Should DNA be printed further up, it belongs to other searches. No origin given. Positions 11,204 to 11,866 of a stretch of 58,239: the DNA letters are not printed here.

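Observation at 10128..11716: Truncated hemoglobin translationally coupled to a PAS-PP2C phosphatase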

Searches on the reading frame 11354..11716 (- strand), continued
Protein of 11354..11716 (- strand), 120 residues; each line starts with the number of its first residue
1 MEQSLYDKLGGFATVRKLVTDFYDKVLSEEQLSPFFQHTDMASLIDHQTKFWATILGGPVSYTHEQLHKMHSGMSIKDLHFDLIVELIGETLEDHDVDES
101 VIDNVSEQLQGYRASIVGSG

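Call 78: fold_search(model_id=the predicted structure, library=pdb)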
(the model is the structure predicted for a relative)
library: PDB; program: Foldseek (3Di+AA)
matches with E <= 10: 675; with E <= 0.001: 44
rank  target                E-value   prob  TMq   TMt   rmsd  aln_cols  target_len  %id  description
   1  1s56_A                2.9e-08  1.00  0.89  0.84   2.3       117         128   32  Crystal Structure of "Truncated" Hemoglobin N (HbN) from Mycobacterium tuberculosis, Soaked with Xe Atoms (released 2004-06-29)
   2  2gkn_A                6.8e-08  1.00  0.88  0.84   2.3       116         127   32  Crystal structure of Mycobacterium tuberculosis trHbN, GlnE11Val mutant (released 2006-09-19)
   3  2gl3_A                7.1e-08  1.00  0.88  0.83   2.3       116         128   31  Crystal structure of Mycobacterium tuberculosis trHbN, TyrB10Phe GlnE11Val mutant (released 2006-09-19)
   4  3aq7_A                8.4e-08  1.00  0.88  0.90   2.2       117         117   35  Crystal structure of truncated hemoglobin from Tetrahymena pyriformis, Y25F mutant, Fe(III) form (released 2011-04-20)
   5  1dlw                  1.6e-07  1.00  0.86  0.89   2.1       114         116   24  X-RAY CRYSTAL STRUCTURE OF TRUNCATED HEMOGLOBIN FROM P.CAUDATUM. (released 2000-09-20)
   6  2gkm_A                1.7e-07  1.00  0.88  0.84   2.3       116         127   32  Crystal structure of Mycobacterium tuberculosis trHbN TyrB10Phe mutant (released 2006-09-19)
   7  2gln_A                1.7e-07  1.00  0.87  0.82   2.4       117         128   34  Crystal structure of Mycobacterium tuberculosis trHbN, GlnE11Ala mutant (released 2006-09-19)
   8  3aq9_A                1.8e-07  1.00  0.88  0.91   2.2       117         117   35  Crystal structure of truncated hemoglobin from Tetrahymena pyriformis, Q50E mutant, Fe(III) form (released 2011-04-20)
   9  3aq8_A                1.8e-07  1.00  0.88  0.90   2.2       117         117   36  Crystal structure of truncated hemoglobin from Tetrahymena pyriformis, Q46E mutant, Fe(III) form (released 2011-04-20)
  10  2gl3_B                1.9e-07  1.00  0.89  0.85   2.1       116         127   31  Crystal structure of Mycobacterium tuberculosis trHbN, TyrB10Phe GlnE11Val mutant (released 2006-09-19)
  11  3aq5_A                1.9e-07  1.00  0.88  0.90   2.2       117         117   36  Crystal structure of truncated hemoglobin from Tetrahymena pyriformis, Fe(II)-O2 form (released 2011-04-20)
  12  2gln_B                2.0e-07  1.00  0.88  0.81   2.1       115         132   32  Crystal structure of Mycobacterium tuberculosis trHbN, GlnE11Ala mutant (released 2006-09-19)
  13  1idr_A                2.6e-07  1.00  0.88  0.83   2.3       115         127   33  CRYSTAL STRUCTURE OF THE TRUNCATED-HEMOGLOBIN-N FROM MYCOBACTERIUM TUBERCULOSIS (released 2001-08-22)
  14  2gkm_B                3.8e-07  1.00  0.90  0.86   2.1       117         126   32  Crystal structure of Mycobacterium tuberculosis trHbN TyrB10Phe mutant (released 2006-09-19)
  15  2gkn_B                4.0e-07  1.00  0.90  0.86   2.1       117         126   32  Crystal structure of Mycobacterium tuberculosis trHbN, GlnE11Val mutant (released 2006-09-19)
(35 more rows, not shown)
